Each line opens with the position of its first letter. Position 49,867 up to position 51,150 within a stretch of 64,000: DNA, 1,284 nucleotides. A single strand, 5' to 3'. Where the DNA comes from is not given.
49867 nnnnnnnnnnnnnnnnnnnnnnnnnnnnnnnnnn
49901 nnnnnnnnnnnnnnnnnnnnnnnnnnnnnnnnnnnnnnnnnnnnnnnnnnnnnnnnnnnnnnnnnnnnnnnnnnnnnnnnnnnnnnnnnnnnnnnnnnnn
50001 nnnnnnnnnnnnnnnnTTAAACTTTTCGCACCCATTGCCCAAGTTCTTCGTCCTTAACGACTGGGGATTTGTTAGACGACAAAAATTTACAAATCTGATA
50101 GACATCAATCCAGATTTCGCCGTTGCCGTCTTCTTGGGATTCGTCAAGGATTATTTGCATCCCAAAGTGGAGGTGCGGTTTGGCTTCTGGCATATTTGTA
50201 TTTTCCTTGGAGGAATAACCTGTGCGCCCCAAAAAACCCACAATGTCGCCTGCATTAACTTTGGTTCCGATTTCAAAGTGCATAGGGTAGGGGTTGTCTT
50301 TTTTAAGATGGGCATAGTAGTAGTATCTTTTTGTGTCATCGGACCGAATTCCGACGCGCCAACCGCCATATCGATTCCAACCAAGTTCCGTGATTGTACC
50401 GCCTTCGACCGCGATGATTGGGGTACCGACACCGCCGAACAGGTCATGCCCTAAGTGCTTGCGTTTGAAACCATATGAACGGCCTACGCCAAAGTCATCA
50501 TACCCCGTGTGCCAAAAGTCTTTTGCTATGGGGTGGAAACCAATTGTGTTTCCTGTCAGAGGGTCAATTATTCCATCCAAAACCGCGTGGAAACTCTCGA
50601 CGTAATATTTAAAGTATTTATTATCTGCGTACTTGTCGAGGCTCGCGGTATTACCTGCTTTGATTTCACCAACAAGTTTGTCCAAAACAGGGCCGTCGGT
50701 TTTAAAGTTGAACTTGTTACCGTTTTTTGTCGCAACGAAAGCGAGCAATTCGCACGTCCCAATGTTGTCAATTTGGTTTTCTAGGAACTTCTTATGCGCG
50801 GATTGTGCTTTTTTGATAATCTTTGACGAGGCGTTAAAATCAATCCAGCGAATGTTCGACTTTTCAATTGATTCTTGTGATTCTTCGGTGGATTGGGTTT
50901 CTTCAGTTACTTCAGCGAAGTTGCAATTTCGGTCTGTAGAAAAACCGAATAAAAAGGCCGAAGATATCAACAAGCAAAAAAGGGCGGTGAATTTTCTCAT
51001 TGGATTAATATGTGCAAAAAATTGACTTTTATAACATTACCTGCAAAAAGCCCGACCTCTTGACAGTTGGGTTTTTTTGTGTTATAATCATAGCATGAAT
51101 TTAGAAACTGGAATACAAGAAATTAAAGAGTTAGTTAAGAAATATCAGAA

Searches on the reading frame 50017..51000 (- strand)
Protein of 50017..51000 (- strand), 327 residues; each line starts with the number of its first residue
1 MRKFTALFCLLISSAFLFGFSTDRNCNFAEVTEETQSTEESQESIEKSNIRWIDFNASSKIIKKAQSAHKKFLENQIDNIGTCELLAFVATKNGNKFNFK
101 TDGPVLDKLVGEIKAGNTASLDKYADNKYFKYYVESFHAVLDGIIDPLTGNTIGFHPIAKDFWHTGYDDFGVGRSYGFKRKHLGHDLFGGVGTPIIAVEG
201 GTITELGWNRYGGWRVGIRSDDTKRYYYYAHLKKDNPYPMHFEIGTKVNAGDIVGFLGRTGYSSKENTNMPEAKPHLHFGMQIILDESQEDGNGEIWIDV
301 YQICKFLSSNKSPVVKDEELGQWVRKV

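Call 70: search_protein_families(library=pfam, proteins=[window:50017-51000:-], max_evalue=0.001)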
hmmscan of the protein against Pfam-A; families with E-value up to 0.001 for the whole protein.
window:50017-51000:- (327 aa): 1 family
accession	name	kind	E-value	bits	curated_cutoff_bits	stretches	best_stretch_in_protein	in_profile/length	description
PF01551.29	Peptidase_M23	-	1.6e-15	57.5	28.7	1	181-282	2-88/96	Peptidase family M23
